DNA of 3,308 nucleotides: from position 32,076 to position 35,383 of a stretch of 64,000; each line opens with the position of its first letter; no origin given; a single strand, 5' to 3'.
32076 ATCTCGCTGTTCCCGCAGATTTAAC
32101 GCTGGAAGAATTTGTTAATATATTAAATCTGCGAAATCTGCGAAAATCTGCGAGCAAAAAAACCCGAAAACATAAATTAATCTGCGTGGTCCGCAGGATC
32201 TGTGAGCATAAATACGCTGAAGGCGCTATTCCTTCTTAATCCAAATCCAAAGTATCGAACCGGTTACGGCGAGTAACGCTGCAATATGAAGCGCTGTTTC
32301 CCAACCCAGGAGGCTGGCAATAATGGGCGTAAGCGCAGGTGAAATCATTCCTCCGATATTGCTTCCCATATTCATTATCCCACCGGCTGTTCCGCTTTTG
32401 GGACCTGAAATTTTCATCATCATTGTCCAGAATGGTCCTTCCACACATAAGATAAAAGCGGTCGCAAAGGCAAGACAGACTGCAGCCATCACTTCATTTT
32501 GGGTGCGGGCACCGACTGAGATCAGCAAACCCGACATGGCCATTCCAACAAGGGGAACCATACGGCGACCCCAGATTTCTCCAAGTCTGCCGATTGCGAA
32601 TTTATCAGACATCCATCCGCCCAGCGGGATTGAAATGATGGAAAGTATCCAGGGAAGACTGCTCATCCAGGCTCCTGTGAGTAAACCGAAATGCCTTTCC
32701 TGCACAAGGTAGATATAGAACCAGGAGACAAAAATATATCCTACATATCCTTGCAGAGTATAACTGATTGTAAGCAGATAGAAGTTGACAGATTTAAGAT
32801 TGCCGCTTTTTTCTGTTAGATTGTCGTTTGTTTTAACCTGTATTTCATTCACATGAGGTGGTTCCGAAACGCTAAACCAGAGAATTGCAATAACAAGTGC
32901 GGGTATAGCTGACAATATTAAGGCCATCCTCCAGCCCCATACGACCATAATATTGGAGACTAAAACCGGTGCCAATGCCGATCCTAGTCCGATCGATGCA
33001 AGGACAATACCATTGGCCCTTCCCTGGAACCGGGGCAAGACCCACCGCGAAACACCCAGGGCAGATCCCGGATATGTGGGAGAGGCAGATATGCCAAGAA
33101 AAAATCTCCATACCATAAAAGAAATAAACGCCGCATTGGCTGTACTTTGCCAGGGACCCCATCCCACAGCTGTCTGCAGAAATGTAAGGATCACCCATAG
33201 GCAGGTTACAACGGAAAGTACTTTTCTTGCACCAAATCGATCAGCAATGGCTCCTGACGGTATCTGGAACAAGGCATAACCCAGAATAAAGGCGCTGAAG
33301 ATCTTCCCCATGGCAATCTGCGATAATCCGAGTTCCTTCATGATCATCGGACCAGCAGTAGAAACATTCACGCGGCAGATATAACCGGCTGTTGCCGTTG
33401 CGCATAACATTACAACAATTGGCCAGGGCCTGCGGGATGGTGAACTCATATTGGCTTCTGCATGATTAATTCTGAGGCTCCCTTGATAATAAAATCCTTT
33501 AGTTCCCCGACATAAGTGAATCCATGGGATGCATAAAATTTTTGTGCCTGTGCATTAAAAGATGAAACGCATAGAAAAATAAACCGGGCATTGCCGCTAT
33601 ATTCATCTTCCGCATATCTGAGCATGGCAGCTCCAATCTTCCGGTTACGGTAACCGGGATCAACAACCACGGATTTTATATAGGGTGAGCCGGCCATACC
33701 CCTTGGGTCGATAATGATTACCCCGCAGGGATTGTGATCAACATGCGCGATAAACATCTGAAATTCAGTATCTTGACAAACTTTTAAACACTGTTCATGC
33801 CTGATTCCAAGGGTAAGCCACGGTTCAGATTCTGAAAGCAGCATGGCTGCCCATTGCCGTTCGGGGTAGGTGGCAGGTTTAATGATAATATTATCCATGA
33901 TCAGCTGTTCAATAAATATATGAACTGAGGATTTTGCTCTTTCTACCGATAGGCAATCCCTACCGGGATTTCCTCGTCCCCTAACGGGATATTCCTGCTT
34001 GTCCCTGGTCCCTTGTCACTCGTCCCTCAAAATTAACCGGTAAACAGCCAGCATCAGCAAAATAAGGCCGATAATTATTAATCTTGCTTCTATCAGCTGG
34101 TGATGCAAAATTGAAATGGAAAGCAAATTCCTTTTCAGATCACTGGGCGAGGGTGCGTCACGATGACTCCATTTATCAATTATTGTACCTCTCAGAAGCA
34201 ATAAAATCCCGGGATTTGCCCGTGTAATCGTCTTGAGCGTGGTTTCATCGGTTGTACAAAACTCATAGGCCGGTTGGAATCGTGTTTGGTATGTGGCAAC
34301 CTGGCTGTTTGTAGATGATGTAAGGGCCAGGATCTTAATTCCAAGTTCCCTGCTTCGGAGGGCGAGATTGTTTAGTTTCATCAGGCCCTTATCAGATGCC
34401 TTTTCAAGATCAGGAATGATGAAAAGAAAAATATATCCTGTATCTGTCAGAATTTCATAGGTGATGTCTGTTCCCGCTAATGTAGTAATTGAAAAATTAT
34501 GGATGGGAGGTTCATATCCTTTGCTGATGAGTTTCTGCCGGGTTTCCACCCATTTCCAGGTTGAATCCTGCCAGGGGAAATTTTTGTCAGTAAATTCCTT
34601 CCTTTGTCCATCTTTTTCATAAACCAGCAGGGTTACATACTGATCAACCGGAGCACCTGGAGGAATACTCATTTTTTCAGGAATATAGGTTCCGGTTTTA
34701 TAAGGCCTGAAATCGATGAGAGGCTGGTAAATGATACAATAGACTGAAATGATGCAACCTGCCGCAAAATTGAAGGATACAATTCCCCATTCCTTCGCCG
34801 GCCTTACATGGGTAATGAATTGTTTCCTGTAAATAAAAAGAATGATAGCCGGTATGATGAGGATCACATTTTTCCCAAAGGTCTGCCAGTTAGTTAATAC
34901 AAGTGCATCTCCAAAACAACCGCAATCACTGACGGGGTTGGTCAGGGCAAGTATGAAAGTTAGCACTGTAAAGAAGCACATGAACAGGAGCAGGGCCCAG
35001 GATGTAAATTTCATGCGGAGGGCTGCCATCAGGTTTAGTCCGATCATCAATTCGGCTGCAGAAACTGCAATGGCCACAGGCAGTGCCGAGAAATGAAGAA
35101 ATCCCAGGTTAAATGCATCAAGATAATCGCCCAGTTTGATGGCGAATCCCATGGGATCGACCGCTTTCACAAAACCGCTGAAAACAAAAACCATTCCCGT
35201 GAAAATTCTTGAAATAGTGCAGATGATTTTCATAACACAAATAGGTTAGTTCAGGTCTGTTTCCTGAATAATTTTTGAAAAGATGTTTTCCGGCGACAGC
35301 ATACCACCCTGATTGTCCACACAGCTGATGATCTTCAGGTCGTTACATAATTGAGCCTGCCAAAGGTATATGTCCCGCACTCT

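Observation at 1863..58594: Short-period tandem arrays sit on or next to stop codons throughout the window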

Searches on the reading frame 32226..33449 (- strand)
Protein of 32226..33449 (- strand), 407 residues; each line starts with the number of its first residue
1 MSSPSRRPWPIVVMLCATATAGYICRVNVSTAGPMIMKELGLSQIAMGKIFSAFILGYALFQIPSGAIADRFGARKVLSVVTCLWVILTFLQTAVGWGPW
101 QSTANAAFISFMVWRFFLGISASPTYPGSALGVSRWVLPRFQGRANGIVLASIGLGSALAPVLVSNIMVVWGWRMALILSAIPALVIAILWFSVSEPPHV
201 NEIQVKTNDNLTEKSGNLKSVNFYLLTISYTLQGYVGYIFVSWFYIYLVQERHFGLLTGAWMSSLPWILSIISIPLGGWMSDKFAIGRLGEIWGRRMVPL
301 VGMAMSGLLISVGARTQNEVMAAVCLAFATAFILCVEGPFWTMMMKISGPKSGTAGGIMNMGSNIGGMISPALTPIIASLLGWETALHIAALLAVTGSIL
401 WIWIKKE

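Call 9: search_protein_families(library=pfam, proteins=[window:32226-33449:-])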
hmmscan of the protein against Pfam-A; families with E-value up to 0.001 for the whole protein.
window:32226-33449:- (407 aa): 2 families
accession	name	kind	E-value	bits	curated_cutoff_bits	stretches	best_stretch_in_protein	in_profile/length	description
PF07690.21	MFS_1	-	2.5e-51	175.1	33.4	2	19-284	5-265/347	Major Facilitator Superfamily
PF00083.30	Sugar_tr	-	2.6e-05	23.7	22.3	1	43-199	44-196/452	Sugar (and other) transporter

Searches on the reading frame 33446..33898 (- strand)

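Call 9: search_protein_families(library=pfam, proteins=[window:33446-33898:-])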
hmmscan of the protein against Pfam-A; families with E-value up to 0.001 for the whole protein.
window:33446-33898:- (150 aa): 4 families
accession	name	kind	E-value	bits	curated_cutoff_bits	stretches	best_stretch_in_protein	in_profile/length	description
PF00583.31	Acetyltransf_1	-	2.2e-13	50.9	20.7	1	26-127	15-116/116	Acetyltransferase (GNAT) family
PF13508.13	Acetyltransf_7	-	3.5e-13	50.2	27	1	47-128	4-83/84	Acetyltransferase (GNAT) domain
PF13673.13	Acetyltransf_10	-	4.2e-12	46.6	23.6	1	33-132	18-112/128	Acetyltransferase (GNAT) domain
PF13420.13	Acetyltransf_4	-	0.00017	22.1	24.3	1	85-140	90-147/155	Acetyltransferase (GNAT) domain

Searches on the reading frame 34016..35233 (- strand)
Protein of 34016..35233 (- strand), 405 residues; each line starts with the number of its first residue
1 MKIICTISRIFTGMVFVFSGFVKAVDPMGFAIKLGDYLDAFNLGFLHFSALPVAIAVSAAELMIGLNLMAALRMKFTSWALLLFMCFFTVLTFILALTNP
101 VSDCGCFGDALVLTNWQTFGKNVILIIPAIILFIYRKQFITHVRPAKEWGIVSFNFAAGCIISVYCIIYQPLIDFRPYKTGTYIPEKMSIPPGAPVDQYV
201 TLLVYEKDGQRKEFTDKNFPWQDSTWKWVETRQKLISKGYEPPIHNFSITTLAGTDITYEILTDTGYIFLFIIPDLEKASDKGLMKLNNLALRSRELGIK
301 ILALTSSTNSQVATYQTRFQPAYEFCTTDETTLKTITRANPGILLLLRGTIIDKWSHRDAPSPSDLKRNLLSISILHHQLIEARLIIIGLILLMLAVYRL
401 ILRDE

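Call 9: search_protein_families(library=pfam, proteins=[window:34016-35233:-])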
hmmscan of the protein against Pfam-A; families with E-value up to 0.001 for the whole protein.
window:34016-35233:- (405 aa): 1 family
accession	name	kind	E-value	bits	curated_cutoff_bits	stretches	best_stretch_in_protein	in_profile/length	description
PF07291.16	MauE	-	4.1e-16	59.9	27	1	1-133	1-126/128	Methylamine utilisation protein MauE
